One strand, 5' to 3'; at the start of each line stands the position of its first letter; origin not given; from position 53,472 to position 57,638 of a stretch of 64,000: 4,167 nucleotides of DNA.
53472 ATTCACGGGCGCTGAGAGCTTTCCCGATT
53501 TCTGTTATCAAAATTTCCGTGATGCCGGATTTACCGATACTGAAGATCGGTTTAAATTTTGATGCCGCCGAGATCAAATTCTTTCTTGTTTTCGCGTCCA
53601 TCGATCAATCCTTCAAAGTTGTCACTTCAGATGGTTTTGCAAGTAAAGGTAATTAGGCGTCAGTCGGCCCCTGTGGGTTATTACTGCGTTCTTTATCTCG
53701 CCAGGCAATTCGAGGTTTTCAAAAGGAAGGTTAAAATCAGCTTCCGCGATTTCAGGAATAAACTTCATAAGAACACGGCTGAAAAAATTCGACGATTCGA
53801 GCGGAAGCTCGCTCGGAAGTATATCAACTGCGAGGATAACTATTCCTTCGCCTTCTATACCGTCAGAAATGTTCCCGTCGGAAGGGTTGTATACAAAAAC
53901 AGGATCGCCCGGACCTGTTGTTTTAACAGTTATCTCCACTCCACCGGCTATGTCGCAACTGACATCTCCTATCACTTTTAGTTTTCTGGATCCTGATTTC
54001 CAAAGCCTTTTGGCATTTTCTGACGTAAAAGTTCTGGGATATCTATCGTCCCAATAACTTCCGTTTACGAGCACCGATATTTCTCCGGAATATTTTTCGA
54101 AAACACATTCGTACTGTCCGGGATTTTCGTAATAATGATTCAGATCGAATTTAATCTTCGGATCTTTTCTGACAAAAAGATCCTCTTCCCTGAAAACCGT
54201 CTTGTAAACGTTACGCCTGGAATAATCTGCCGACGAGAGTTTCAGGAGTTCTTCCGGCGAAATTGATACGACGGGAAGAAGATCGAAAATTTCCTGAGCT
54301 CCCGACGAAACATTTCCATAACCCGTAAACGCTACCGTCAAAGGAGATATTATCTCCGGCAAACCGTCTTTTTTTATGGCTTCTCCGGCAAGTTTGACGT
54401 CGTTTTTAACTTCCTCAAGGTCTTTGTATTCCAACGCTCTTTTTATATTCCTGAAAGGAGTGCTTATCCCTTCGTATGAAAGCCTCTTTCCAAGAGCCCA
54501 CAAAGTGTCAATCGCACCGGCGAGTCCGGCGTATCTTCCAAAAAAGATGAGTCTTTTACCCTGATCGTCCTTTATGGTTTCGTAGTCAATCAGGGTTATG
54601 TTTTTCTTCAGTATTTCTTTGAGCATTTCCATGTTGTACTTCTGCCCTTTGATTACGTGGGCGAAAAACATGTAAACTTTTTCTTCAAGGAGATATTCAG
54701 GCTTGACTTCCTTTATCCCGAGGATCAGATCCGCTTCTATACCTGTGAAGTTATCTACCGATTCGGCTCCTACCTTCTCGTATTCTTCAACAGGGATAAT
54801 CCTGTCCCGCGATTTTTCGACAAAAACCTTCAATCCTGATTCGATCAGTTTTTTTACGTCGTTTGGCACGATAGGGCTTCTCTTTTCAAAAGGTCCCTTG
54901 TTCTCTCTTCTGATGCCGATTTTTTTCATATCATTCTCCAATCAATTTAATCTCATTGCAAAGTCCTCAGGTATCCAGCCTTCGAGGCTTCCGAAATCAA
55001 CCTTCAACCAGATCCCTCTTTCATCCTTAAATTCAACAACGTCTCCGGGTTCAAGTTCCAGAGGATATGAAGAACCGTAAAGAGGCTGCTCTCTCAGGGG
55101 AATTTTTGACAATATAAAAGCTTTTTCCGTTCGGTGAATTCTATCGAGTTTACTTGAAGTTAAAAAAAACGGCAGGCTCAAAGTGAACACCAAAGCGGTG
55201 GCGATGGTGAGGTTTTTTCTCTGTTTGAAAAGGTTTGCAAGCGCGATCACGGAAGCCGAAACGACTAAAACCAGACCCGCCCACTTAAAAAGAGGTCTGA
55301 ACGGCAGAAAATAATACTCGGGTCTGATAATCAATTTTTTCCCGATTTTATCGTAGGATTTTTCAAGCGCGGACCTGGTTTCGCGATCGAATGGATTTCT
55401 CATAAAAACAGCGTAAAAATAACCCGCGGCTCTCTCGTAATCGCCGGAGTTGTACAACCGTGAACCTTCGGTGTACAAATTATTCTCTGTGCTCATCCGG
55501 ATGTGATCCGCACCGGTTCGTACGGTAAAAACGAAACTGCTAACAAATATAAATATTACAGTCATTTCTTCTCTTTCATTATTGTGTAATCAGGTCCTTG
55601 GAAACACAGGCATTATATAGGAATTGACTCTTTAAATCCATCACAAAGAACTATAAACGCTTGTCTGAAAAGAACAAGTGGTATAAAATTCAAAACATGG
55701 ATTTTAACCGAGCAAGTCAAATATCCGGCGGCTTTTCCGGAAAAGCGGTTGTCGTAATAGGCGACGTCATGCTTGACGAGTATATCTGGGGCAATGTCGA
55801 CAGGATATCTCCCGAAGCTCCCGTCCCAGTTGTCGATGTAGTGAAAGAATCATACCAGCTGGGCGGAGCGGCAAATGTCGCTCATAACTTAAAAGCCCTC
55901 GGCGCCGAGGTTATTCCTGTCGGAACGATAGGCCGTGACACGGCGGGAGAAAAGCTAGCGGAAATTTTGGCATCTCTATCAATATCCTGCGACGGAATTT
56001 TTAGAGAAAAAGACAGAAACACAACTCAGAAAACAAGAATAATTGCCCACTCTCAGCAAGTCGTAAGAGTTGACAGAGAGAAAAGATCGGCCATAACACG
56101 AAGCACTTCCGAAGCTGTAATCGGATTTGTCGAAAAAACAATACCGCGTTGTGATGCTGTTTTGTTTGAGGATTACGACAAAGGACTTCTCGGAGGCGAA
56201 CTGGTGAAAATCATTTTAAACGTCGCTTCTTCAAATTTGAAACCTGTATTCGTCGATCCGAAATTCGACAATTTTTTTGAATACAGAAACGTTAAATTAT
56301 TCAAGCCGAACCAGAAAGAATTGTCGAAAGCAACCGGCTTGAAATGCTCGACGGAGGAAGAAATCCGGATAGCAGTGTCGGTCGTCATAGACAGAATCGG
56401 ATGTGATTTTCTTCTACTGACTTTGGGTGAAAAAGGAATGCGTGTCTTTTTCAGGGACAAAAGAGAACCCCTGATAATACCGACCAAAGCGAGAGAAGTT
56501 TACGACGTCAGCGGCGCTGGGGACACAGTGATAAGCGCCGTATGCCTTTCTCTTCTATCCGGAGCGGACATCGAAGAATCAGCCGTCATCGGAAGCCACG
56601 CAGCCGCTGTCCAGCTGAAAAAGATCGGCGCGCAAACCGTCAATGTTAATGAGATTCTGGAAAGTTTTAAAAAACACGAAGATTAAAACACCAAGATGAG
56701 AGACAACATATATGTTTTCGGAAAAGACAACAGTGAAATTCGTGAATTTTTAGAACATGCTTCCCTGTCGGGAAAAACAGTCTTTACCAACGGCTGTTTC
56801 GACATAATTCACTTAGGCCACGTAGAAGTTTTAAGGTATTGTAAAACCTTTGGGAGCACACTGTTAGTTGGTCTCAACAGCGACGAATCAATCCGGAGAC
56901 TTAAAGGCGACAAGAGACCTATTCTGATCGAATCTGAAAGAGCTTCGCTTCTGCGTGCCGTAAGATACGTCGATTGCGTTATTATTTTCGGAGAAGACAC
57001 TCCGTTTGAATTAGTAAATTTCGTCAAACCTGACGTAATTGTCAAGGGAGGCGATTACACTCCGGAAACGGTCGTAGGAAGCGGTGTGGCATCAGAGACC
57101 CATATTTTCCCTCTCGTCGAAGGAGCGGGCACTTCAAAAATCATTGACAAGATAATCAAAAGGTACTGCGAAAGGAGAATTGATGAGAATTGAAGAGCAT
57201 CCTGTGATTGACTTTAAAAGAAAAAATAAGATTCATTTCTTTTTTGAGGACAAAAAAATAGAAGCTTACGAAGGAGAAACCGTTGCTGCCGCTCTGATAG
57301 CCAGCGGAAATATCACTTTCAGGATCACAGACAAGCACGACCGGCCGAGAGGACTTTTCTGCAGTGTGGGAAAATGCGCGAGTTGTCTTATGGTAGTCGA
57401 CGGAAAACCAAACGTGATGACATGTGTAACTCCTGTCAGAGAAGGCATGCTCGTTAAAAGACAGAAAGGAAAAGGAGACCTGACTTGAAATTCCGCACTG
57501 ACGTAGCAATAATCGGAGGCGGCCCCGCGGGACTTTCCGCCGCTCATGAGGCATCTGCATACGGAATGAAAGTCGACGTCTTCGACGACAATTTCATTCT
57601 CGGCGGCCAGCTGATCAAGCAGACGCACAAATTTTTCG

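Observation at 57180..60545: Five-gene heteromeric FAD/Fe-S amino-acid dehydrogenase cluster (PDH1 / HcnABC / opine-oxidase type) with translational coupling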

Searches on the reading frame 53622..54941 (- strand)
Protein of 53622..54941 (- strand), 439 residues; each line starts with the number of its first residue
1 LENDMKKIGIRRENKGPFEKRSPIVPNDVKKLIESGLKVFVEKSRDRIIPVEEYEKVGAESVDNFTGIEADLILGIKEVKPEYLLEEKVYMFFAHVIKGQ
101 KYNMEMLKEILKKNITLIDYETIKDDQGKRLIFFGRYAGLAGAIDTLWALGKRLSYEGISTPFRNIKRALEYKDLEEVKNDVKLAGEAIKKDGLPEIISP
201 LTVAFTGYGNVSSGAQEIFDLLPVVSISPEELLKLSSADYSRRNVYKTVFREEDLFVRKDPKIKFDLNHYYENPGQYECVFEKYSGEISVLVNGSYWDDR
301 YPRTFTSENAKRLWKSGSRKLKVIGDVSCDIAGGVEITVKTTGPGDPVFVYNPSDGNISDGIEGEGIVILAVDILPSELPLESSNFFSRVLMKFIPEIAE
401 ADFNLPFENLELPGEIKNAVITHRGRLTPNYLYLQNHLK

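Call 3: search_protein_families(library=pfam, proteins=[window:53622-54941:-], max_evalue=0.01)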
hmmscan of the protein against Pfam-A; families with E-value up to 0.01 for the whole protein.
window:53622-54941:- (439 aa): 2 families
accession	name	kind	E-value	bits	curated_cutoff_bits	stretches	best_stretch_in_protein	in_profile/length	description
PF05222.21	AlaDh_PNT_N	-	5.9e-25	88.5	30.4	1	9-141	1-136/136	Alanine dehydrogenase/PNT, N-terminal domain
PF01262.27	AlaDh_PNT_C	-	2.6e-05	24.2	23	1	323-428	124-212/214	Alanine dehydrogenase/PNT, C-terminal domain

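Call 4: search_protein_families(library=ncbifam, proteins=[window:53622-54941:-], max_evalue=0.01)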
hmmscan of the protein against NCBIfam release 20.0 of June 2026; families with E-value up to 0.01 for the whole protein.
window:53622-54941:- (439 aa): 3 families
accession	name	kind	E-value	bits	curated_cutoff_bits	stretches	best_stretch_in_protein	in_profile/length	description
TIGR00518.1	alaDH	equivalog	2.7e-09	36.5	391.85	1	7-129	2-125/370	alanine dehydrogenase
NF006942.0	PRK09424.1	equivalog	1.5e-05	23.9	383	1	7-121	2-116/510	Re/Si-specific NAD(P)(+) transhydrogenase subunit alpha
TIGR00561.1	pntA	equivalog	0.0006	18.6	444.4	1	7-122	1-116/511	Re/Si-specific NAD(P)(+) transhydrogenase subunit alpha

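Call 45: search_solved_structures(query=window:53622-54941:-, max_evalue=0.00001)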
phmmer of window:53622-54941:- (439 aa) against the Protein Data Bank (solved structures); distinct sequences matched with E-value up to 0.00001: 6.
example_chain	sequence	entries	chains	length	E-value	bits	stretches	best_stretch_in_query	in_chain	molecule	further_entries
8dda_A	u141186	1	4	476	1.1e-75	258.6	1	8-436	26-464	Alpha-aminoadipic semialdehyde synthase, mitochondrial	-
8e8u_A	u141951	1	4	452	4e-74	253.5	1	8-436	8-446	Alpha-aminoadipic semialdehyde synthase, mitochondrial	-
8e8t_A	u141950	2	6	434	2.1e-72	247.8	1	8-423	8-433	Alpha-aminoadipic semialdehyde synthase, mitochondrial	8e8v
2q99_A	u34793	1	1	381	5.1e-21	78.5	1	10-244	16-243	Saccharopine dehydrogenase [NAD+, L-lysine-forming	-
3ugk_A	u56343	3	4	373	5.1e-21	78.5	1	10-173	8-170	Saccharopine dehydrogenase [NAD+, L-lysine-forming]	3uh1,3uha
2qrj_A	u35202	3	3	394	5.7e-21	78.3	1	10-244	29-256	Saccharopine dehydrogenase, NAD+, L-lysine-forming | Saccharopine dehydrogenase [NAD+, L-lysine-forming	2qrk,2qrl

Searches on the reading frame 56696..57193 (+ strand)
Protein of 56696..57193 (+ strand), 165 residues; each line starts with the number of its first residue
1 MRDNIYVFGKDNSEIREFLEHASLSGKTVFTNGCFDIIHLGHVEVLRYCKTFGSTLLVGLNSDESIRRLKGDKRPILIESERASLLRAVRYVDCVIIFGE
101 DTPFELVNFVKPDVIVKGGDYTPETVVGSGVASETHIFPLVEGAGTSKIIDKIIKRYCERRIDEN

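Call 3: search_protein_families(library=pfam, proteins=[window:56696-57193:+], max_evalue=0.01)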
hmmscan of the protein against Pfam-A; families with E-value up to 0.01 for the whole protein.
window:56696-57193:+ (165 aa): 1 family
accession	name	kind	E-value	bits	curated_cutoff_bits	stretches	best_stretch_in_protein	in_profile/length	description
PF01467.32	CTP_transf_like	-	4.7e-15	56.4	21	1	30-122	1-91/133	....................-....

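Call 4: search_protein_families(library=ncbifam, proteins=[window:56696-57193:+], max_evalue=0.01)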
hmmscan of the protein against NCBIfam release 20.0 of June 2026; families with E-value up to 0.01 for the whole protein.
window:56696-57193:+ (165 aa): 8 families
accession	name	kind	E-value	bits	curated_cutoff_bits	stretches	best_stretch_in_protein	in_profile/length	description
TIGR02199.1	rfaE_dom_II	equivalog_domain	3e-47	160.1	181.5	1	25-154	10-143/144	D-glycero-beta-D-manno-heptose 1-phosphate adenylyltransferase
NF008454.0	PRK11316.1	equivalog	9.2e-41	139.9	521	1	12-155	325-473/475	bifunctional D-glycero-beta-D-manno-heptose-7-phosphate kinase/D-glycero-beta-D-manno-heptose 1-phosphate adenylyltransferase HldE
TIGR00125.1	cyt_tran_rel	domain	1.3e-12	47.7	27.7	1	29-93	2-63/65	adenylyltransferase/cytidyltransferase family protein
TIGR01518.1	g3p_cytidyltrns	equivalog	6.6e-12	45.6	165.4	1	29-124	1-95/125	glycerol-3-phosphate cytidylyltransferase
NF001985.0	PRK00777.1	subfamily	1.9e-07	31.3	104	1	27-84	5-60/157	pantetheine-phosphate adenylyltransferase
NF041124.1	CoaD_Thcocales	equivalog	2.5e-05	24.2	290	1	28-69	6-47/156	phosphopantetheine adenylyltransferase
NF002250.0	PRK01170.1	subfamily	0.00016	21.2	489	1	29-73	3-47/322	bifunctional pantetheine-phosphate adenylyltransferase/NTP phosphatase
NF004162.0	PRK05627.1-5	equivalog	0.00043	19.8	241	1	25-104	12-92/304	bifunctional riboflavin kinase/FAD synthetase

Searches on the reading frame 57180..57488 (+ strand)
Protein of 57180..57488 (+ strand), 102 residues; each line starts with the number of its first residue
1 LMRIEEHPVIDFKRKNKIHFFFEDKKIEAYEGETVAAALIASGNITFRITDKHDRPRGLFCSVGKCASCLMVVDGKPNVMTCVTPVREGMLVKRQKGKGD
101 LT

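Call 3: search_protein_families(library=pfam, proteins=[window:57180-57488:+], max_evalue=0.01)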
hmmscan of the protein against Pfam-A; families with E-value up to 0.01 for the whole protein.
window:57180-57488:+ (102 aa): 1 family
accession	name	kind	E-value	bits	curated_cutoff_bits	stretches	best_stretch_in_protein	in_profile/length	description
PF13510.11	Fer2_4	-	4.2e-27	94.5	22.8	1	16-96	2-81/82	2Fe-2S iron-sulfur cluster binding domain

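Call 4: search_protein_families(library=ncbifam, proteins=[window:57180-57488:+], max_evalue=0.01)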
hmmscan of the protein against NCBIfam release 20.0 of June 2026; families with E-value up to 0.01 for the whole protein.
window:57180-57488:+ (102 aa): 6 families
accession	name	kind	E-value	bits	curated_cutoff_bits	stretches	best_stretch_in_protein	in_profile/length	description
TIGR01372.1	soxA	subfamily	5.6e-09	34.3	1164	1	13-95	13-99/996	sarcosine oxidase subunit alpha family protein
NF005745.0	PRK07569.1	equivalog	0.0009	18.7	333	1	23-95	9-77/238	bidirectional hydrogenase complex protein HoxU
NF004898.0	PRK06259.1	equivalog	0.0011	17.6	385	1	59-94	50-84/488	fumarate reductase (CoM/CoB) subunit TfrB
NF010071.0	PRK13552.1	equivalog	0.0024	17.2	264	1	58-86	54-81/241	fumarate reductase iron-sulfur subunit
NF009052.0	PRK12386.1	equivalog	0.0026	16.8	256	1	24-85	21-76/255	succinate dehydrogenase/fumarate reductase iron-sulfur subunit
NF009226.0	PRK12576.1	equivalog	0.0029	17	344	1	16-88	18-86/317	succinate dehydrogenase/fumarate reductase iron-sulfur subunit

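Call 33: search_solved_structures(query=window:57183-57488:+, max_evalue=0.01, show_alignments=2)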
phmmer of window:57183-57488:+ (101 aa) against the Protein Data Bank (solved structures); distinct sequences matched with E-value up to 0.01: 2.
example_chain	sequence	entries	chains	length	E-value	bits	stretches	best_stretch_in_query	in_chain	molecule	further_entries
1y56_A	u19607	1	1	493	6.2e-06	29.4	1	11-94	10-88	hypothetical protein PH1363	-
2gag_A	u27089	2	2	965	0.0092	19.3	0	13-73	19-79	heterotetrameric sarcosine oxidase alpha-subunit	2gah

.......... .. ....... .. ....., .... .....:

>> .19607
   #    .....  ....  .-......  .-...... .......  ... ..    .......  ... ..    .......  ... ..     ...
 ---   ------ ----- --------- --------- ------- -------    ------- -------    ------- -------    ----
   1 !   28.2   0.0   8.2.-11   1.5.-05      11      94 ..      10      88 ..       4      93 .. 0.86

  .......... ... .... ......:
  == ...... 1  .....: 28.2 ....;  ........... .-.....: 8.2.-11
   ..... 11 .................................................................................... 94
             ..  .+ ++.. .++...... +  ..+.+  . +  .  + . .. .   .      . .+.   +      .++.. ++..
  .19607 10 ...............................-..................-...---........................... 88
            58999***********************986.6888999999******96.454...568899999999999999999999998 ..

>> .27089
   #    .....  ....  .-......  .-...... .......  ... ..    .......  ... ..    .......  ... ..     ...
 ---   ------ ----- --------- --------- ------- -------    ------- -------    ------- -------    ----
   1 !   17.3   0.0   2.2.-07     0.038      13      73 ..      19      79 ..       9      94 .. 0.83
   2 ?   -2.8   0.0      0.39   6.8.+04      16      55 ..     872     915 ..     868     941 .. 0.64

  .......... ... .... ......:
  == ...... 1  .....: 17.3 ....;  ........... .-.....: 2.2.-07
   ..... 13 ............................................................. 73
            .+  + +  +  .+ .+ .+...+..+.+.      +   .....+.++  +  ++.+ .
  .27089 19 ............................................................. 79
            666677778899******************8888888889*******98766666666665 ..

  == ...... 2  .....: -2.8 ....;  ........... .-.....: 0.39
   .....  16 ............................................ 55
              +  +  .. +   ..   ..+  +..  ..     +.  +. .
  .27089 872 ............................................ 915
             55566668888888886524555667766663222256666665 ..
